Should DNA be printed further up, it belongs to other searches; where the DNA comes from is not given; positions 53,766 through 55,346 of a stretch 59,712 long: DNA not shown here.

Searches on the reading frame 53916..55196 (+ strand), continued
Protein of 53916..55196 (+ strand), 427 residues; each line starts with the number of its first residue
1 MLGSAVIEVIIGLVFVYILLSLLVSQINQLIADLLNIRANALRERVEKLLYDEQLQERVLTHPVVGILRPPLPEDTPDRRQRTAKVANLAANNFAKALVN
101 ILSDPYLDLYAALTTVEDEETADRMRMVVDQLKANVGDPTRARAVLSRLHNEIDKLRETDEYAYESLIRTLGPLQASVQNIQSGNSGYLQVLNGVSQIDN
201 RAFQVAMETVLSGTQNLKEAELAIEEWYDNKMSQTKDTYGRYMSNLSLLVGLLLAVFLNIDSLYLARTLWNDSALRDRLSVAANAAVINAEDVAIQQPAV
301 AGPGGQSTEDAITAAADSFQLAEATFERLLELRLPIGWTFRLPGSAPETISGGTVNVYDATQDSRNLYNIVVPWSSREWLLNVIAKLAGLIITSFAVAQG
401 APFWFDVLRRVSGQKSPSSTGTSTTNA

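Call 69: get_annotated_region(hit=H2, flank=5000)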
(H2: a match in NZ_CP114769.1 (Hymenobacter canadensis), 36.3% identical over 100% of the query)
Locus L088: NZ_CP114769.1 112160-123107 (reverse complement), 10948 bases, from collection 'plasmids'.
description: Hymenobacter canadensis strain PAMC 29467 plasmid unnamed2, complete sequence
organism: Hymenobacter canadensis (NCBI taxid 2999067)
taxonomy: Bacteria; Bacteroidota; Cytophagia; Cytophagales; Hymenobacteraceae; Hymenobacter; Hymenobacter canadensis
host: -; source: whole organism,lake water; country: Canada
typing (MOB-suite, as given by PLSDB): mobilizable; relaxase MOBB
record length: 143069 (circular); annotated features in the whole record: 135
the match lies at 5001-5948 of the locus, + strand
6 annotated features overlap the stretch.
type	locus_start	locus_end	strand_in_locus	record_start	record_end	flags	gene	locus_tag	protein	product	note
CDS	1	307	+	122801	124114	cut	-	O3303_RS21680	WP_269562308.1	DNA/RNA non-specific endonuclease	-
CDS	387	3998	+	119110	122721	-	-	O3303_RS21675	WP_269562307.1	hypothetical protein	-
CDS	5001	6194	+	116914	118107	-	-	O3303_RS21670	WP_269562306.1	hypothetical protein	-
CDS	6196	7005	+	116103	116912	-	-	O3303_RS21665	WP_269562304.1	N-acetylmuramoyl-L-alanine amidase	-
CDS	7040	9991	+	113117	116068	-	-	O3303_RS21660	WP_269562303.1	S8 family serine peptidase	GO:0006508 - proteolysis [Evidence IEA]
CDS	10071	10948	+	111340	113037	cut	-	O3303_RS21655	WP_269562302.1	hypothetical protein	-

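Call 70: get_annotated_region(hit=H3, flank=5000)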
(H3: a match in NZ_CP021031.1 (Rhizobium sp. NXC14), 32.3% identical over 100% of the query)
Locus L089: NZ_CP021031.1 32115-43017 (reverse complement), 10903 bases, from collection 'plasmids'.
description: Rhizobium sp. NXC14 plasmid pRspNXC14a, complete sequence
organism: Rhizobium sp. NXC14 (NCBI taxid 1981173)
taxonomy: Bacteria; Pseudomonadota; Alphaproteobacteria; Hyphomicrobiales; Rhizobiaceae; Rhizobium; Rhizobium sp. NXC14
host: -; source: Phaseolus vulgaris,cell culture; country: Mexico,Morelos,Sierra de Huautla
typing (MOB-suite, as given by PLSDB): conjugative; replicon rep_cluster_287; relaxase MOBP,MOBQ; mating-pair formation MPF_T
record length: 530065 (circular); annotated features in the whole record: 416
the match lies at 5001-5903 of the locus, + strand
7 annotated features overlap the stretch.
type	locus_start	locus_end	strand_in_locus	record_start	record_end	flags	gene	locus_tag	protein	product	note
CDS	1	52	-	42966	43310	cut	-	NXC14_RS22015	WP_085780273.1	hypothetical protein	-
CDS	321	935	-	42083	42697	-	-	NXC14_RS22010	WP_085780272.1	hypothetical protein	-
CDS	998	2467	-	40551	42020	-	-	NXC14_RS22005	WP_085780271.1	M15 family metallopeptidase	-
CDS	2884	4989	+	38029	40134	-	-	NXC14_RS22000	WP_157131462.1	patatin-like phospholipase family protein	-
CDS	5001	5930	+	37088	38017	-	-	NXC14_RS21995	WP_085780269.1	hypothetical protein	-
CDS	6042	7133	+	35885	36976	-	-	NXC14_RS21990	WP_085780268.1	DUF2252 family protein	-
CDS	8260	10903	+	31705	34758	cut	-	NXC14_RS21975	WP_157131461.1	hypothetical protein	-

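Call 71: get_annotated_region(hit=H6, flank=5000)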
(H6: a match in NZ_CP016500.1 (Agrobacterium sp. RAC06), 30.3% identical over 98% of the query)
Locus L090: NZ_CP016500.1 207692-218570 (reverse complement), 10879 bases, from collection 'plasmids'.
description: Agrobacterium sp. RAC06 plasmid pBSY240_1, complete sequence
organism: Agrobacterium sp. RAC06 (NCBI taxid 1842536)
taxonomy: Bacteria; Pseudomonadota; Alphaproteobacteria; Hyphomicrobiales; Rhizobiaceae; Agrobacterium; Agrobacterium sp. RAC06
host: -; source: Microbial isolate,Algal phycosphere; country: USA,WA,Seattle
typing (MOB-suite, as given by PLSDB): mobilizable; relaxase MOBQ
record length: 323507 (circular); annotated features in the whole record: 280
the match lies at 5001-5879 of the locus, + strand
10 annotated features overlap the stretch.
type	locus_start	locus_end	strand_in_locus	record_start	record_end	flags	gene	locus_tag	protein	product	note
CDS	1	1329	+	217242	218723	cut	-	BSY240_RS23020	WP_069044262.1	hypothetical protein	-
CDS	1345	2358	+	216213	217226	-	-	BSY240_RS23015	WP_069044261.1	hypothetical protein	-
CDS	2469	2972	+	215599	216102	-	-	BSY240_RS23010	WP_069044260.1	hypothetical protein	-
CDS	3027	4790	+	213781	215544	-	-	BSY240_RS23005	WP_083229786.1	vanadium-dependent haloperoxidase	-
CDS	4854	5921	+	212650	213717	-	-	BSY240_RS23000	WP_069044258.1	hypothetical protein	-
CDS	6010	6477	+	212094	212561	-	-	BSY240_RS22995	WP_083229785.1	transposase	GO:0006313 - DNA transposition [Evidence IEA]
CDS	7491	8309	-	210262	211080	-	-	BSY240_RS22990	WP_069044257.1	phosphodiesterase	-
CDS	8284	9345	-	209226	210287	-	-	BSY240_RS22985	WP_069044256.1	ABC transporter ATP-binding protein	-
CDS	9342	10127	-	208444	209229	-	-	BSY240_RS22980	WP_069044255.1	ABC transporter permease subunit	GO:0055085 - transmembrane transport [Evidence IEA]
CDS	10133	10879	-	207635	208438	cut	-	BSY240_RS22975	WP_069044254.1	ABC transporter permease subunit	GO:0055085 - transmembrane transport [Evidence IEA]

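Call 72: get_annotated_region(hit=H9, flank=5000)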
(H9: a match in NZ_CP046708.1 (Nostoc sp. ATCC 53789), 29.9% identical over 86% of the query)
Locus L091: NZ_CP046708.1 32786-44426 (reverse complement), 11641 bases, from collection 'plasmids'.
description: Nostoc sp. ATCC 53789 plasmid pNsp_e, complete sequence
organism: Nostoc sp. ATCC 53789 (NCBI taxid 76335)
taxonomy: Bacteria; Cyanobacteriota; Cyanophyceae; Nostocales; Nostocaceae; Nostoc; Nostoc sp. ATCC 53789
host: -; source: -; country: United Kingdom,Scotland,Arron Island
typing (MOB-suite, as given by PLSDB): non-mobilizable
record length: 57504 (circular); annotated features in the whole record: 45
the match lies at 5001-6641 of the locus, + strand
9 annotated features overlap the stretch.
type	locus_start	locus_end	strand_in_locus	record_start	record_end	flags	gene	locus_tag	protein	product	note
CDS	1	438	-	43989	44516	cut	-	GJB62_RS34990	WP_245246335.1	hypothetical protein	-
CDS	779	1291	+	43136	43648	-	mobC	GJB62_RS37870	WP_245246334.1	plasmid mobilization relaxosome protein MobC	-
CDS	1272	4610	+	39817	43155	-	-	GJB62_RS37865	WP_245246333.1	relaxase/mobilization nuclease domain-containing protein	-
CDS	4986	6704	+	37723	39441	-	-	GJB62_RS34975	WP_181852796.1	hypothetical protein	-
CDS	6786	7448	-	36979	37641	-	-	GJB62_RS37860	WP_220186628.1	hypothetical protein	-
CDS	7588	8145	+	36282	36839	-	-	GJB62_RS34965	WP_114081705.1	ISAs1 family transposase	-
CDS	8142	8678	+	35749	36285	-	-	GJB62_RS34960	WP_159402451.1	ISAs1 family transposase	-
CDS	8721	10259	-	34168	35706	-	-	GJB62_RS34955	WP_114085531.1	glycoside hydrolase family protein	GO:0016998 - cell wall macromolecule catabolic process [Evidence IEA]; GO:0009253 - peptidoglycan catabolic process ...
CDS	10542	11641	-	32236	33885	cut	-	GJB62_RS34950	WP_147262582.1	hypothetical protein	-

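Call 73: get_annotated_region(hit=H10, flank=5000)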
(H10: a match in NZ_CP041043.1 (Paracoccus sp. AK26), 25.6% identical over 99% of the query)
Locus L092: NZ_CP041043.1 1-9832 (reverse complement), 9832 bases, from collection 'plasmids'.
description: Paracoccus sp. AK26 plasmid pAK3, complete sequence
organism: Paracoccus sp. AK26 (NCBI taxid 2589076)
taxonomy: Bacteria; Pseudomonadota; Alphaproteobacteria; Rhodobacterales; Paracoccaceae; Paracoccus; Paracoccus sp. AK26
host: -; source: pure culture,Hexachlorocyclohexane (HCH) pesticide-contaminated soil; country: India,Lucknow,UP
typing (MOB-suite, as given by PLSDB): non-mobilizable
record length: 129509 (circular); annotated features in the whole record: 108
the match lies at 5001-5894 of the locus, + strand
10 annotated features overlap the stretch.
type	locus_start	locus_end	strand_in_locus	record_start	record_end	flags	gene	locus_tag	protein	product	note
CDS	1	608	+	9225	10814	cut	-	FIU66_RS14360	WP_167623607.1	hypothetical protein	-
CDS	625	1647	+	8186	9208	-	-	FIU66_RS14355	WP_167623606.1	hypothetical protein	-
CDS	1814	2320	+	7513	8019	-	-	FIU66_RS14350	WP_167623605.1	hypothetical protein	-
CDS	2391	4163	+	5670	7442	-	-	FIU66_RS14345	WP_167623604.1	vanadium-dependent haloperoxidase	-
CDS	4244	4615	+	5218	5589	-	-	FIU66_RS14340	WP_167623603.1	hypothetical protein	-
CDS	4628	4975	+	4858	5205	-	-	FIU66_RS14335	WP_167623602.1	hypothetical protein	-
CDS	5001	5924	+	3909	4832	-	-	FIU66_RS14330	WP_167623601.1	hypothetical protein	-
CDS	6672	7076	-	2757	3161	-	-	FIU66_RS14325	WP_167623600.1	type II toxin-antitoxin system VapC family toxin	-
CDS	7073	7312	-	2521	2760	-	-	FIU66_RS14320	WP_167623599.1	type II toxin-antitoxin system PrlF family antitoxin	GO:0001558 - regulation of cell growth [Evidence IEA]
CDS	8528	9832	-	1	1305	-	-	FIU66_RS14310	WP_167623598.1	AAA family ATPase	-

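Call 74: get_annotated_region(hit=H11, flank=5000)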
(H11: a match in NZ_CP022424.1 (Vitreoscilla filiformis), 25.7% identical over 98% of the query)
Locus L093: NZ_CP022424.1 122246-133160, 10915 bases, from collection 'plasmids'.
description: Vitreoscilla filiformis strain ATCC 15551 plasmid pVF1, complete sequence
organism: Vitreoscilla filiformis (NCBI taxid 63)
taxonomy: Bacteria; Pseudomonadota; Betaproteobacteria; Neisseriales; Neisseriaceae; Vitreoscilla; Vitreoscilla filiformis
host: -; source: cell culture,Mud; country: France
typing (MOB-suite, as given by PLSDB): non-mobilizable
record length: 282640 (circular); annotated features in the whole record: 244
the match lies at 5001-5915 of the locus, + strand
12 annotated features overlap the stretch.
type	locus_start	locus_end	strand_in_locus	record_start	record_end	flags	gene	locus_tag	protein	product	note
CDS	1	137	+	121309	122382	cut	-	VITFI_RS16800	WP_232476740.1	CapA family protein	GO:0045227 - capsule polysaccharide biosynthetic process [Evidence IEA]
CDS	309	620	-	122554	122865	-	-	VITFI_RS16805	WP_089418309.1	hypothetical protein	-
CDS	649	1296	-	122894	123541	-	maiA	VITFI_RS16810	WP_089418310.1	maleylacetoacetate isomerase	GO:0006559 - L-phenylalanine catabolic process [Evidence IEA]; GO:0006572 - tyrosine catabolic process [Evidence IEA]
CDS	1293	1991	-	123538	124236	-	-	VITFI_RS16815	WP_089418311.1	fumarylacetoacetate hydrolase family protein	-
CDS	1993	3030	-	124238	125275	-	-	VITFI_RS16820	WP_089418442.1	cupin domain-containing protein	-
CDS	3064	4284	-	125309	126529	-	-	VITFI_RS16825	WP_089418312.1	3-hydroxybenzoate 6-monooxygenase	-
CDS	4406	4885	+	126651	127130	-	-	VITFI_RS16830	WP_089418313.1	MarR family transcriptional regulator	-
CDS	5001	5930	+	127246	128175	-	-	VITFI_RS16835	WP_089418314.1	hypothetical protein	-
CDS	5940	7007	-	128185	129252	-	-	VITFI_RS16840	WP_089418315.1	MBL fold metallo-hydrolase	-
CDS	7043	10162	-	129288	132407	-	-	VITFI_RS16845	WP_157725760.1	calcium-binding protein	-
CDS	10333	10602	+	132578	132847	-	-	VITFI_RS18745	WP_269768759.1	AbrB/MazE/SpoVT family DNA-binding domain-containing protein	-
CDS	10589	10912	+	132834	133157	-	-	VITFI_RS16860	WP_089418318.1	type II toxin-antitoxin system PemK/MazF family toxin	-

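Call 76: find_related_loci(query=A3, collection=metagenome_contigs, flank=5000)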
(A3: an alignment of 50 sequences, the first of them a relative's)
Query A3 (330 aa) in metagenome_contigs; peptide patterns used: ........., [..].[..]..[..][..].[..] (x = any residue, [..] = any of these).
600 stretches matched a pattern (row limit reached: there are more); 568 encode a relative of the query (tblastn E <= 1e-3); the best 80 are kept; 80 distinct loci.
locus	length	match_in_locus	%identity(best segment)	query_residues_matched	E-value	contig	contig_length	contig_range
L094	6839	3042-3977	44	1-323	1e-79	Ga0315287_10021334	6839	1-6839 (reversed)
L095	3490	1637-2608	42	1-330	4e-77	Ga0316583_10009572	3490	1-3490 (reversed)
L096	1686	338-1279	41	1-328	7e-80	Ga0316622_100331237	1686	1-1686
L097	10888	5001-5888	43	1-330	3e-74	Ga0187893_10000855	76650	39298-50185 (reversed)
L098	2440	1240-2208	42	1-326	2e-75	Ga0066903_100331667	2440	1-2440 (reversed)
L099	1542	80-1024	40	1-325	9e-78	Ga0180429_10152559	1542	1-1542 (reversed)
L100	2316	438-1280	42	1-329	9e-75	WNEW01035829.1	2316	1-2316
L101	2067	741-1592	42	1-329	4e-75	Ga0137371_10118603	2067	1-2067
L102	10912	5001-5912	43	1-328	1e-72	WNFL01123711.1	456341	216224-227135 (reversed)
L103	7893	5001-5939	44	1-329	9e-72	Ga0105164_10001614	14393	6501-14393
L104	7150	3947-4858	42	1-328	4e-71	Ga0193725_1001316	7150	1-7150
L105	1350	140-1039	41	1-328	6e-75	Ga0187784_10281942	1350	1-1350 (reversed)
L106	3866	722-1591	39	1-326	1e-68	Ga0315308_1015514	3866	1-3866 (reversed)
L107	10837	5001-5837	39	1-328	2e-68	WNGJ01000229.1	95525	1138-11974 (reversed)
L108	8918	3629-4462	42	1-323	7e-68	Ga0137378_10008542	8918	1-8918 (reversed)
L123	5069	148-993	38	1-326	1e-62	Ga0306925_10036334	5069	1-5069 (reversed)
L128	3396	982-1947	40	1-329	4e-61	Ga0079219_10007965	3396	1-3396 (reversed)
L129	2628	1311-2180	38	1-328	9e-61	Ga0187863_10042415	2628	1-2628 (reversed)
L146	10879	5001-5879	35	1-326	4e-57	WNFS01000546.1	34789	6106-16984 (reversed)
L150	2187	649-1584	38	1-330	2e-57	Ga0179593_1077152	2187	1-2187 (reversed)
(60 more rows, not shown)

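Call 78: search_protein_families(library=pfam, proteins=[L150:1635-2186:+, L146:3493-4797:-, L146:1740-3521:-, L101:49-645:+, L129:725-1087:+, L087:6274-7098:+, L087:5001-6269:+, L088:6196-7002:+, L089:2884-4986:+, L090:3027-4787:+], max_evalue=0.001)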
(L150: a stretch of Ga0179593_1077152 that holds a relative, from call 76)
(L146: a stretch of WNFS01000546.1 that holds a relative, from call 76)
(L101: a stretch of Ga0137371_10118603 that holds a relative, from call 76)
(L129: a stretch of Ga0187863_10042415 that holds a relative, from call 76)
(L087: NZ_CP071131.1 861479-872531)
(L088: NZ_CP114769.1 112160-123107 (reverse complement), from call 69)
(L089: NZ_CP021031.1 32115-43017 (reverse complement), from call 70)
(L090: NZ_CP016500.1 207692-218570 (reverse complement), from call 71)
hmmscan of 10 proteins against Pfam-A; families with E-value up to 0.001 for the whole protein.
L150:1635-2186:+ (184 aa): 0 families

L146:3493-4797:- (434 aa): 1 family
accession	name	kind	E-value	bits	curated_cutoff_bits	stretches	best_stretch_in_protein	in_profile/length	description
PF04185.19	Phosphoesterase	-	2.2e-69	234.8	23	1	33-396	2-353/356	Phosphoesterase family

L146:1740-3521:- (593 aa): 0 families

L101:49-645:+ (199 aa): 1 family
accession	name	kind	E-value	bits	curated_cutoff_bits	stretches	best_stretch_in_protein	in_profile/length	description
PF07335.16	Glyco_hydro_75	-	1.1e-06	29.5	27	1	97-172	67-144/165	Fungal chitosanase of glycosyl hydrolase group 75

L129:725-1087:+ (121 aa): 0 families

L087:6274-7098:+ (275 aa): 2 families
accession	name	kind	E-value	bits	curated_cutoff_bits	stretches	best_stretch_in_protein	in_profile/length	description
PF01510.30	Amidase_2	-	5.9e-20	72.4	26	1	35-164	4-130/131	N-acetylmuramoyl-L-alanine amidase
PF01471.23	PG_binding_1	-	5.9e-12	46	23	1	222-259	20-57/57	Putative peptidoglycan binding domain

L087:5001-6269:+ (423 aa): 0 families

L088:6196-7002:+ (269 aa): 3 families
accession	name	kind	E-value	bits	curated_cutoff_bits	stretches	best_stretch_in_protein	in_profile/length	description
PF01510.30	Amidase_2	-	6e-16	59.4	26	1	35-165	4-129/131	N-acetylmuramoyl-L-alanine amidase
PF01471.23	PG_binding_1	-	5.3e-13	49.4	23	1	226-261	20-55/57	Putative peptidoglycan binding domain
PF09374.15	PG_binding_3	-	2.6e-05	24.7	24.6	0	218-249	4-42/76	Predicted Peptidoglycan domain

L089:2884-4986:+ (701 aa): 1 family
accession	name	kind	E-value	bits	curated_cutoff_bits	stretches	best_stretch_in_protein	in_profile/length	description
PF01734.28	Patatin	-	6.6e-07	30.2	27.7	0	27-91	1-46/191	Patatin-like phospholipase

L090:3027-4787:+ (587 aa): 2 families
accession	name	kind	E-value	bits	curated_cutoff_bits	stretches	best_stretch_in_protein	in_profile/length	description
PF17897.7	VCPO_N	-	1.2e-52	179.3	29.3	1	8-225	1-214/216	Vanadium chloroperoxidase N-terminal domain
PF01569.27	PAP2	-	6.6e-06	26.3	27.2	1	378-503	28-107/130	PAP2 superfamily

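Call 83: get_annotated_region(hit=H12, flank=5000)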
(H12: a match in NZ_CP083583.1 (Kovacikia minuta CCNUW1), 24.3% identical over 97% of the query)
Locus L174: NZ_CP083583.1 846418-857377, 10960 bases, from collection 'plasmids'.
description: Kovacikia minuta CCNUW1 strain CCNU0001 plasmid pA, complete sequence
organism: Kovacikia minuta CCNUW1 (NCBI taxid 2653194)
taxonomy: Bacteria; Cyanobacteriota; Cyanophyceae; Leptolyngbyales; Leptolyngbyaceae; Kovacikia; Kovacikia minuta; Kovacikia minuta CCNUW1
host: -; source: cell culture,fresh water lake; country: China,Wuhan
typing (MOB-suite, as given by PLSDB): non-mobilizable
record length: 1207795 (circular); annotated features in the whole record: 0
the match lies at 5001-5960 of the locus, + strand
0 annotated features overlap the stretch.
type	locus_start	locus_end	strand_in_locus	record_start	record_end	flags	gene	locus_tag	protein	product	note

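Call 84: get_annotated_region(hit=H8, flank=5000)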
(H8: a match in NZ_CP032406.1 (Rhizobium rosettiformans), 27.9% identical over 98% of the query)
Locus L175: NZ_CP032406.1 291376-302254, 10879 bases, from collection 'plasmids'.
description: Rhizobium rosettiformans strain MAE2-X plasmid p1, complete sequence
organism: Rhizobium rosettiformans (NCBI taxid 1368430)
taxonomy: Bacteria; Pseudomonadota; Alphaproteobacteria; Hyphomicrobiales; Rhizobiaceae; Rhizobium; Rhizobium rosettiformans
host: -; source: Isolation,ex cyanobacteria field sample from freshwater; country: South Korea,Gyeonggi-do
typing (MOB-suite, as given by PLSDB): mobilizable; relaxase MOBP,MOBQ
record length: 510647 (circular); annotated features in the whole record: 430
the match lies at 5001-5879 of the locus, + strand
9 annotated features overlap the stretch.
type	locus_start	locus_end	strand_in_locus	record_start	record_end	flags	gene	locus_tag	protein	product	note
CDS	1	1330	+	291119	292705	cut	-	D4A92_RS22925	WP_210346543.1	hypothetical protein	-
CDS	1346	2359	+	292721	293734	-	-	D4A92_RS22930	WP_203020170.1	hypothetical protein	-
CDS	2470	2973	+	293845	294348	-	-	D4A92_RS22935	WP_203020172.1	hypothetical protein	-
CDS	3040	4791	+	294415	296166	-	-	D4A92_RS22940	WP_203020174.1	vanadium-dependent haloperoxidase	-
CDS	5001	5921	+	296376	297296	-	-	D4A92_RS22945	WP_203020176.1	hypothetical protein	-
CDS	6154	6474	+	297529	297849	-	-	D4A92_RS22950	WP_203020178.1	transposase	GO:0006313 - DNA transposition [Evidence IEA]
CDS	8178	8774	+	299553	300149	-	-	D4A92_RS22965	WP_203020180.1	helix-turn-helix transcriptional regulator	-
CDS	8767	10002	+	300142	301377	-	-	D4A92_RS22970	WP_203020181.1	type II toxin-antitoxin system HipA family toxin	-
CDS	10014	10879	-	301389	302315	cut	-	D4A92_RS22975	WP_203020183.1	zincin-like metallopeptidase domain-containing protein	-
